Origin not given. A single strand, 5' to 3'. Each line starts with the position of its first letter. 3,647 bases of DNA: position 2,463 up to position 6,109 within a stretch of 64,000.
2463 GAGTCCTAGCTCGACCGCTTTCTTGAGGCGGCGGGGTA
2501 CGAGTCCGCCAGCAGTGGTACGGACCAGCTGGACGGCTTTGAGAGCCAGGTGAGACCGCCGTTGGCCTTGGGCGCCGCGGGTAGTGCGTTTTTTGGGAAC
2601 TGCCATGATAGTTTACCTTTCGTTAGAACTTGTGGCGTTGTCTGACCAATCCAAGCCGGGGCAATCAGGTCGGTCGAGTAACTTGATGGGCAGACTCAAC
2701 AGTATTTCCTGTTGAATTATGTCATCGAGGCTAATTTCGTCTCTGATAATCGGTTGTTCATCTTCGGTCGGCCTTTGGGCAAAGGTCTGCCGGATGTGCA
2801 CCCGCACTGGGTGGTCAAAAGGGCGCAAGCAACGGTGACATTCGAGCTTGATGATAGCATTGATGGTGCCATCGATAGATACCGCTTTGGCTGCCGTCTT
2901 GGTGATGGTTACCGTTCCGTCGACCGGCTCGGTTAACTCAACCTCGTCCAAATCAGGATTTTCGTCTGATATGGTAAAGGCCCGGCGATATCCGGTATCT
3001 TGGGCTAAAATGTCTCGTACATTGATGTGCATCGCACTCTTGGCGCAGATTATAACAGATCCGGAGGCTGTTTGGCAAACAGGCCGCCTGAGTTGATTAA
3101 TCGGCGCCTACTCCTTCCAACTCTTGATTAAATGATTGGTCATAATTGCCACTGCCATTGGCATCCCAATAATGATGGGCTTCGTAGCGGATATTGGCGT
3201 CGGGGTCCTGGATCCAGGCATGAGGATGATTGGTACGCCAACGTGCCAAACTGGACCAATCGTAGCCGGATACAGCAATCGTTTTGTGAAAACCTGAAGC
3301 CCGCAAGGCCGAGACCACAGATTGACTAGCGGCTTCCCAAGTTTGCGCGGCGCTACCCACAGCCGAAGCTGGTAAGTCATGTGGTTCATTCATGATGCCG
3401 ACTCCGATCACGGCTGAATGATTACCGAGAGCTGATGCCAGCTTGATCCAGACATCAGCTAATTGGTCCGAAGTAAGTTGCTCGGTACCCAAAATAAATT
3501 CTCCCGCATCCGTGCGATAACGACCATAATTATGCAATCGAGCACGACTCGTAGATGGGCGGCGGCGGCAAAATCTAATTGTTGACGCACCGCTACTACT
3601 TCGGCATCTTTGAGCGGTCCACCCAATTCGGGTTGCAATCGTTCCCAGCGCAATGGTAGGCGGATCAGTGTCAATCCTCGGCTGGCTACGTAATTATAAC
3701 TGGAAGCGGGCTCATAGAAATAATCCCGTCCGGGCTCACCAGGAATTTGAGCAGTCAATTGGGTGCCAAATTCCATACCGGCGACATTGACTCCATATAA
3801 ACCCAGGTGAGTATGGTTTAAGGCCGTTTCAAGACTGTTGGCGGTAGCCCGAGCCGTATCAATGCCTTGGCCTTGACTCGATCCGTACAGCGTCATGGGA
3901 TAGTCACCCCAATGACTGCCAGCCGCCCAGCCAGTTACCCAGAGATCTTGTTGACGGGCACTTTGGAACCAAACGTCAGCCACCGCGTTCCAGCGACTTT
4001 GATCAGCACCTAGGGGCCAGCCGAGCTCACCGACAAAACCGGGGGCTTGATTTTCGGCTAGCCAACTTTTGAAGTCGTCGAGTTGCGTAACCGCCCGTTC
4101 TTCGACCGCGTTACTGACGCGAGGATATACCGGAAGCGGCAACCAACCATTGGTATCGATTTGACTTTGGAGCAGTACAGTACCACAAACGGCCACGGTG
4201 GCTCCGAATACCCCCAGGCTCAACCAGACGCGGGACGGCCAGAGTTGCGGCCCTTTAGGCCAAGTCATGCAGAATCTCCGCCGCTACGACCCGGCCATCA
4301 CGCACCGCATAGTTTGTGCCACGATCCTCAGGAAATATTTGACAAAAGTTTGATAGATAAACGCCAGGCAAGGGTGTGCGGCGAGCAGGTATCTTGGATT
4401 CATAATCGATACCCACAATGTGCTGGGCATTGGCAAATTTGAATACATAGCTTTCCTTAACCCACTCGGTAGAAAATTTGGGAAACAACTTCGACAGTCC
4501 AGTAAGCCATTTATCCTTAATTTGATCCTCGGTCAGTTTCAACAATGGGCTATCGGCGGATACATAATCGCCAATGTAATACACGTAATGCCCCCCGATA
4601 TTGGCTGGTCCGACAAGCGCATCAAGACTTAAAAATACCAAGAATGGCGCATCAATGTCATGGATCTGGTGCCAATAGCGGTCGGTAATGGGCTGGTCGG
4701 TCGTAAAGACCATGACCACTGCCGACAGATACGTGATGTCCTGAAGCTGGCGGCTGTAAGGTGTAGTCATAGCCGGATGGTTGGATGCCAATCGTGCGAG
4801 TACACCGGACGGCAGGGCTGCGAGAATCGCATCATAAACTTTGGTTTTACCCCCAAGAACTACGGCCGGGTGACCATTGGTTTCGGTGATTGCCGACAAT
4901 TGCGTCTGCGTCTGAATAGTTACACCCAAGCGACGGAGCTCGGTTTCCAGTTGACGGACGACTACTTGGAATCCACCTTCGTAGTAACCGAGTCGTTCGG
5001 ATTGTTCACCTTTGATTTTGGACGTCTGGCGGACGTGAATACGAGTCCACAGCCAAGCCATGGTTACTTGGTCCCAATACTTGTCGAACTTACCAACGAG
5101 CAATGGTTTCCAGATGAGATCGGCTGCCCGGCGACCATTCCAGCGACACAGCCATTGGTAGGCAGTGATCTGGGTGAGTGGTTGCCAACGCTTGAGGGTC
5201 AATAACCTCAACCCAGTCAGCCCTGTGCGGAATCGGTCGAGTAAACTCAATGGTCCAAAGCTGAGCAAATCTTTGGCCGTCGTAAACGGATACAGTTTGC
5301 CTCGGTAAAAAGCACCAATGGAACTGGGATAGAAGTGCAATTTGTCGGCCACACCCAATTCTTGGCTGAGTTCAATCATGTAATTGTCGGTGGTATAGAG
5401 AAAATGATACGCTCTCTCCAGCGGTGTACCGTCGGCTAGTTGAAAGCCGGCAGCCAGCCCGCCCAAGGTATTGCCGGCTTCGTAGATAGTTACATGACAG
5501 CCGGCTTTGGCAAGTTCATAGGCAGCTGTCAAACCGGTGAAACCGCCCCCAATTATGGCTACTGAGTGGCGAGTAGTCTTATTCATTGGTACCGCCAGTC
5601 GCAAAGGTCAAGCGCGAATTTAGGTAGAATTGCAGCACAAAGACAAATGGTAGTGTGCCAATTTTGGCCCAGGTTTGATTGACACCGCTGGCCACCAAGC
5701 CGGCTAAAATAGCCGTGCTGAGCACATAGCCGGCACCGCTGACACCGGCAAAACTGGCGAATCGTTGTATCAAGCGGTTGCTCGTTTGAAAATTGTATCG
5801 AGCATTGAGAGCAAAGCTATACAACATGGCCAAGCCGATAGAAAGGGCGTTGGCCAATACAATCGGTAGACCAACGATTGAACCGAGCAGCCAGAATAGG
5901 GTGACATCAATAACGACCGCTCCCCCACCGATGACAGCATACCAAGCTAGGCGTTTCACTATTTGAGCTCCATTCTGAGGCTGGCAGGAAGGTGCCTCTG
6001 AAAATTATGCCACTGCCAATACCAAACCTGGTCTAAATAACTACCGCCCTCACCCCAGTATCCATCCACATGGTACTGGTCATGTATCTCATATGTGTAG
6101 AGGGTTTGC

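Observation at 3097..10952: Cell-envelope glycan island: lipid-linked sugar system plus processive GT2, GH8 and GH5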

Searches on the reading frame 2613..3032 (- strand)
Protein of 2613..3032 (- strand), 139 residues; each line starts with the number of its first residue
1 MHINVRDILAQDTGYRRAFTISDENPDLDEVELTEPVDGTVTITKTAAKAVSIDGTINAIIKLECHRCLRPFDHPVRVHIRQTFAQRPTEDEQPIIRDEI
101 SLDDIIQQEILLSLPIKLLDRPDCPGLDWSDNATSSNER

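Call 4: search_protein_families(library=pfam, proteins=[window:2613-3032:-], max_evalue=0.01)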
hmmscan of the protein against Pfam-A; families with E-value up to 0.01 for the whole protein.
window:2613-3032:- (139 aa): 1 family
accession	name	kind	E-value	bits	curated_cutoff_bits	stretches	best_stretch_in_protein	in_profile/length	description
PF02620.22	YceD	-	1.8e-15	57.5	33.2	1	54-133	2-94/119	Large ribosomal RNA subunit accumulation protein YceD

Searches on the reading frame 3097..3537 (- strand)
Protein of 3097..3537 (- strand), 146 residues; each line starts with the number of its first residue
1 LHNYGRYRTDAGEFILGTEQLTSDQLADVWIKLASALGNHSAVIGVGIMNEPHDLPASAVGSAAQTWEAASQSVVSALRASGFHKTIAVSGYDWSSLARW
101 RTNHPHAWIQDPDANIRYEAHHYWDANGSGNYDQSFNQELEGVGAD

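Call 4: search_protein_families(library=pfam, proteins=[window:3097-3537:-], max_evalue=0.01)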
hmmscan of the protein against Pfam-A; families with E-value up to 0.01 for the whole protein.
window:3097-3537:- (146 aa): 1 family
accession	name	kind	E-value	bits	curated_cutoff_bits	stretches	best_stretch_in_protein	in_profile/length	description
PF00150.24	Cellulase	-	7.4e-17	62.2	23.5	1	18-133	97-205/272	Cellulase (glycosyl hydrolase family 5)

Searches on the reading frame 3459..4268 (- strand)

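Call 4: search_protein_families(library=pfam, proteins=[window:3459-4268:-], max_evalue=0.01)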
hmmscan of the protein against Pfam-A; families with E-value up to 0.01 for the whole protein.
window:3459-4268:- (269 aa): 1 family
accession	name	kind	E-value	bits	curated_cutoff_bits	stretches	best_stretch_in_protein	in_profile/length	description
PF00150.24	Cellulase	-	2.3e-06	27.8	23.5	0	60-118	214-270/272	Cellulase (glycosyl hydrolase family 5)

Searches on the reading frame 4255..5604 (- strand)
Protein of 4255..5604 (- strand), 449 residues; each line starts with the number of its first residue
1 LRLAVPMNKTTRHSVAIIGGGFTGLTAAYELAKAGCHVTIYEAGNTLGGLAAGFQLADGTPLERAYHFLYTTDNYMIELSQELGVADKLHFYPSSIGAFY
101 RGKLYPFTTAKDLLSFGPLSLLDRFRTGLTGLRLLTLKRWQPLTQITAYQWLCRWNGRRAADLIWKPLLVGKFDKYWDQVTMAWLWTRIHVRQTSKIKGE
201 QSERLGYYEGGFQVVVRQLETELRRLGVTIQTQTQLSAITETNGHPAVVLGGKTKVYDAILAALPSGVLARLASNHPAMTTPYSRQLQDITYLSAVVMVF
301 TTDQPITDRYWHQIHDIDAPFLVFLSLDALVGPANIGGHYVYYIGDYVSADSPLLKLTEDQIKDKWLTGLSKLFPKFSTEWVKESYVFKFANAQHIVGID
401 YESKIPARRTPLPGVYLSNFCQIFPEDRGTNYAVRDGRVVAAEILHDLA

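Call 4: search_protein_families(library=pfam, proteins=[window:4255-5604:-], max_evalue=0.01)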
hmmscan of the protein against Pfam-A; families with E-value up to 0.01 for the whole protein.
window:4255-5604:- (449 aa): 12 families
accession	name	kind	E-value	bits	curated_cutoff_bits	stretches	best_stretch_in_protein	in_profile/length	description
PF01593.30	Amino_oxidase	-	1.8e-29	103.8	19.8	1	22-418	1-416/443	Flavin containing amine oxidoreductase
PF13450.12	NAD_binding_8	-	2e-13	50.9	21.9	1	17-74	1-57/68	NAD(P)-binding Rossmann-like domain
PF01266.30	DAO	-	1e-11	45.4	27.9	1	15-286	2-227/353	FAD dependent oxidoreductase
PF07992.20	Pyr_redox_2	-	5.6e-09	36.3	26.1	1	10-47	140-177/291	Pyridine nucleotide-disulphide oxidoreductase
PF03486.20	HI0933_like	-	1.8e-07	31.3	50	1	14-48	2-36/244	HI0933-like protein Rossmann domain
PF00070.33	Pyr_redox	-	1.9e-07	31.9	22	1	14-47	1-34/82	Pyridine nucleotide-disulphide oxidoreductase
PF12831.13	FAD_oxidored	-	9.6e-06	25.6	27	1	15-52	2-39/416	FAD dependent oxidoreductase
PF01946.23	Thi4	-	6.6e-05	22.7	26.2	1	10-50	15-56/235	Thi4 family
PF01494.25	FAD_binding_3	-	0.00012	21.8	22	1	14-43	3-32/349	FAD binding domain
PF00890.30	FAD_binding_2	-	0.00028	20.7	20.4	1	15-49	2-36/414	FAD binding domain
PF13738.12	Pyr_redox_3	-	0.0016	18.2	30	1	9-46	161-198/305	Pyridine nucleotide-disulphide oxidoreductase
PF01134.28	GIDA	-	0.0049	16.4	22.1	1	15-47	2-35/391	Glucose inhibited division protein A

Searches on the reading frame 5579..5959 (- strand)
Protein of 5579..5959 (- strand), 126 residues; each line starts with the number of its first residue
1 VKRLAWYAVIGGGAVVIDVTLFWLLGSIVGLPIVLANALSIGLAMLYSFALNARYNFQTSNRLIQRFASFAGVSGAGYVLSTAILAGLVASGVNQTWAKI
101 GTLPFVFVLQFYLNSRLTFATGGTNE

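Call 4: search_protein_families(library=pfam, proteins=[window:5579-5959:-], max_evalue=0.01)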
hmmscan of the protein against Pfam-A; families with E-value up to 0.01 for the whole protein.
window:5579-5959:- (126 aa): 1 family
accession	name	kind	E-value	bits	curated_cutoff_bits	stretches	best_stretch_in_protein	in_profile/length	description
PF04138.20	GtrA_DPMS_TM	-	4.9e-19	69.1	26.1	1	7-119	2-117/117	GtrA/DPMS, transmembrane domain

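Call 25: search_protein_families(library=ncbifam, proteins=[window:5582-5959:-], max_evalue=0.001)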
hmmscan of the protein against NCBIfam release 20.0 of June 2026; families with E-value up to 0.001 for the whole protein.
window:5582-5959:- (126 aa): 0 families
